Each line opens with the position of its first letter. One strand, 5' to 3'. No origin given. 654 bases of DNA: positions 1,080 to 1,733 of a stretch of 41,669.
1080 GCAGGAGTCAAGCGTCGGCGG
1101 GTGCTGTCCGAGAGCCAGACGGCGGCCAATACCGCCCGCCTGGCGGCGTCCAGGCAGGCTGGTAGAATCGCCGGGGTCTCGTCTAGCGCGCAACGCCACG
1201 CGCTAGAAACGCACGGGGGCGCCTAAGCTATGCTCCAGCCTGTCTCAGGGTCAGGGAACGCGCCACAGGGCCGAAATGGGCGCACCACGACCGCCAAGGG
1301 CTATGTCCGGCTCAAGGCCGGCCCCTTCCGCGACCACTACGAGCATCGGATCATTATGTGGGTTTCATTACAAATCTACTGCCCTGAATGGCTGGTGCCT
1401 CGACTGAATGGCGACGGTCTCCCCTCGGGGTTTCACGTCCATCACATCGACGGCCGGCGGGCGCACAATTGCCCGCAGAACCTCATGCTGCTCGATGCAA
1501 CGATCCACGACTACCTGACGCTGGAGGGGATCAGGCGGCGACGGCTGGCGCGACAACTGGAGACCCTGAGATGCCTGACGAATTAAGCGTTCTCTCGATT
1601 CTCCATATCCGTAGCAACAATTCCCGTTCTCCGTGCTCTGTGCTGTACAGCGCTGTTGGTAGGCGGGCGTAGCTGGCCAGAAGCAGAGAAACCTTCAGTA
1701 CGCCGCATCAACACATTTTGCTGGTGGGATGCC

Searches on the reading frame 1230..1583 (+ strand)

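Call 19: search_protein_families(library=phrogs, proteins=[window:1230-1583:+], max_evalue=0.01)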
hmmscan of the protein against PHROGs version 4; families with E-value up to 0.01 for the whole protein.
window:1230-1583:+ (118 aa): 6 families
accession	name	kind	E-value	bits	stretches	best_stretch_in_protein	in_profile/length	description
phrog_7545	-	DNA, RNA and nucleotide metabolism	5.1e-06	27.8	1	19-95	62-131/160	HNH endonuclease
phrog_15471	-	DNA, RNA and nucleotide metabolism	0.00019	22.3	1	61-94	44-77/183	HNH endonuclease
phrog_21964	-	DNA, RNA and nucleotide metabolism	0.00026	21.7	1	61-104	176-219/244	HNH endonuclease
phrog_20891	-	DNA, RNA and nucleotide metabolism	0.0004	21.1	1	13-88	125-193/219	HNH endonuclease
phrog_25114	-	unknown function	0.002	19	1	11-93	52-127/156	-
phrog_10730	-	DNA, RNA and nucleotide metabolism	0.0039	17.9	1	66-96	110-140/234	HNH endonuclease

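Call 20: search_protein_families(library=pfam, proteins=[window:1230-1583:+], max_evalue=0.01)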
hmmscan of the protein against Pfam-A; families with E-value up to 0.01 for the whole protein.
window:1230-1583:+ (118 aa): 1 family
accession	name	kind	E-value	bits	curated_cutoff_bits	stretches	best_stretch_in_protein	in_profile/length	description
PF13392.12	HNH_3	-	4.2e-06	26.7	24.8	1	60-93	12-44/46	HNH endonuclease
